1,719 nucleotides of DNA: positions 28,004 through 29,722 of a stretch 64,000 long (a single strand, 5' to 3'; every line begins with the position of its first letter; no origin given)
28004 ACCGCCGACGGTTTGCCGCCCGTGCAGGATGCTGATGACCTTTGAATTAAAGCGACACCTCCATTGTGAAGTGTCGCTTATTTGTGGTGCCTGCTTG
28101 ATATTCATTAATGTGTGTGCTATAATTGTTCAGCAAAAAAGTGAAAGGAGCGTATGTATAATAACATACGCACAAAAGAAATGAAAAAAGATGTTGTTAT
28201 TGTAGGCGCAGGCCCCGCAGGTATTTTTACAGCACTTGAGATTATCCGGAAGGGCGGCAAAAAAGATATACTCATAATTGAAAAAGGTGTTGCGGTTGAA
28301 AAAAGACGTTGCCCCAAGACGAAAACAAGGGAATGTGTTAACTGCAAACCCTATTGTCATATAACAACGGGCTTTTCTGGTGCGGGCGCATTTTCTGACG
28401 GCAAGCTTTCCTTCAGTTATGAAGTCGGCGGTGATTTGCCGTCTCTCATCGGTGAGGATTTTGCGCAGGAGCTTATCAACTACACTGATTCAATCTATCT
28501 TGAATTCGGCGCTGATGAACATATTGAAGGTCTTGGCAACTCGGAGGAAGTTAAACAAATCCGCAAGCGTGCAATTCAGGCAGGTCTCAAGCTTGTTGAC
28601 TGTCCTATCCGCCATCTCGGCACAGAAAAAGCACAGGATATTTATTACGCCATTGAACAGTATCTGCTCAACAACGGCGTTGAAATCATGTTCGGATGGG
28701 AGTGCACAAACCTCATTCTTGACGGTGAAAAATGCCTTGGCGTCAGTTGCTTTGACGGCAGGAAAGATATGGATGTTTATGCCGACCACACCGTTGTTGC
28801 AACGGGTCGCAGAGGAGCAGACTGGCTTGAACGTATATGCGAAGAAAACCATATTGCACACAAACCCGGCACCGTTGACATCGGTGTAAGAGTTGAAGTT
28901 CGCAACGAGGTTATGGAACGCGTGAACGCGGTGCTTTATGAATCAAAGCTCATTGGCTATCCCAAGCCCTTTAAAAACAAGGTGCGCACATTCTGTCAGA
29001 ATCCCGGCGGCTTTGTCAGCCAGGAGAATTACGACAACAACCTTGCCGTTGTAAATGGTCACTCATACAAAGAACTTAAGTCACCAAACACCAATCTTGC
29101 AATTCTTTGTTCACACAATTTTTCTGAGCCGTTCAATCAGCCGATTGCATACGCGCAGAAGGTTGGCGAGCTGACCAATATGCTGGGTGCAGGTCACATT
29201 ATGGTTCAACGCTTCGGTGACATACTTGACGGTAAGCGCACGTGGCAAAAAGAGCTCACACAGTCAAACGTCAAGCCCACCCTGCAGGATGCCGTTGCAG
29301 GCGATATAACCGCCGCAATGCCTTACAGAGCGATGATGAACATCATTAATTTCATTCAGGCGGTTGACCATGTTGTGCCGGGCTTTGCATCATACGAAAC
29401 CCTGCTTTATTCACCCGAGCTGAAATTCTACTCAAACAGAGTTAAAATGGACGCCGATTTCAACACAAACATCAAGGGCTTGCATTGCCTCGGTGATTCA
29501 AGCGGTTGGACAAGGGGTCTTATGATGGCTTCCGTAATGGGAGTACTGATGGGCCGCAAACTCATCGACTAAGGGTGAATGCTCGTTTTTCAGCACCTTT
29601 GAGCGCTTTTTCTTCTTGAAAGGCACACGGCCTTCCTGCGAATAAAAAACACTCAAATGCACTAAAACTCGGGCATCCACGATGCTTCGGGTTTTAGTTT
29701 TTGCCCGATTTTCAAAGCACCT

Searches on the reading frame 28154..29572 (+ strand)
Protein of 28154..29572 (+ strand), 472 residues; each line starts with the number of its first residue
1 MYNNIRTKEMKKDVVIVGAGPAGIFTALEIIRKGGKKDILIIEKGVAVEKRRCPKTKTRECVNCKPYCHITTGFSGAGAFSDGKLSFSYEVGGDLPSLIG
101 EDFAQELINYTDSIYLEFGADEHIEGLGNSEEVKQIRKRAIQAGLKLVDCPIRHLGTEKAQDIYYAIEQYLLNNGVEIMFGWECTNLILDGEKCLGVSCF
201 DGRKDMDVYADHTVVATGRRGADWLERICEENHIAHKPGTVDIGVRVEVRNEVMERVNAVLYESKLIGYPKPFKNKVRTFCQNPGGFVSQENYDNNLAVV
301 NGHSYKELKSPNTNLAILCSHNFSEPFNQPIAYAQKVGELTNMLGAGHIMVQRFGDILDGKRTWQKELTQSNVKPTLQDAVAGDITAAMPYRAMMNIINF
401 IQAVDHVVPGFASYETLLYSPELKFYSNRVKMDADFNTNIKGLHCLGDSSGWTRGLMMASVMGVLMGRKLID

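Call 26: search_protein_families(library=pfam, proteins=[window:28154-29572:+], max_evalue=0.001)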
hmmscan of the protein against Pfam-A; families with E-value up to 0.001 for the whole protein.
window:28154-29572:+ (472 aa): 7 families
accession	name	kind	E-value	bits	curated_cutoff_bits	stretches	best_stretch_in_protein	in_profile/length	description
PF21688.3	FAD-depend_C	-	3.2e-12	47.5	27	1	274-422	43-194/197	FAD-dependent protein, C-terminal domain-like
PF00890.30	FAD_binding_2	-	5.9e-10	39.3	20.4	0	161-230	142-214/414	FAD binding domain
PF07992.20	Pyr_redox_2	-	6.5e-10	39.3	26.1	1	12-58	1-45/291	Pyridine nucleotide-disulphide oxidoreductase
PF03486.20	HI0933_like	-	2e-06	27.9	50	0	13-49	2-36/244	HI0933-like protein Rossmann domain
PF13738.12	Pyr_redox_3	-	4.3e-05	23.4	30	1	15-50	1-35/305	Pyridine nucleotide-disulphide oxidoreductase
PF01266.30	DAO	-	7.9e-05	22.8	27.9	0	13-45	1-31/353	FAD dependent oxidoreductase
PF01946.23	Thi4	-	0.00033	20.4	26.2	1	9-47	15-52/235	Thi4 family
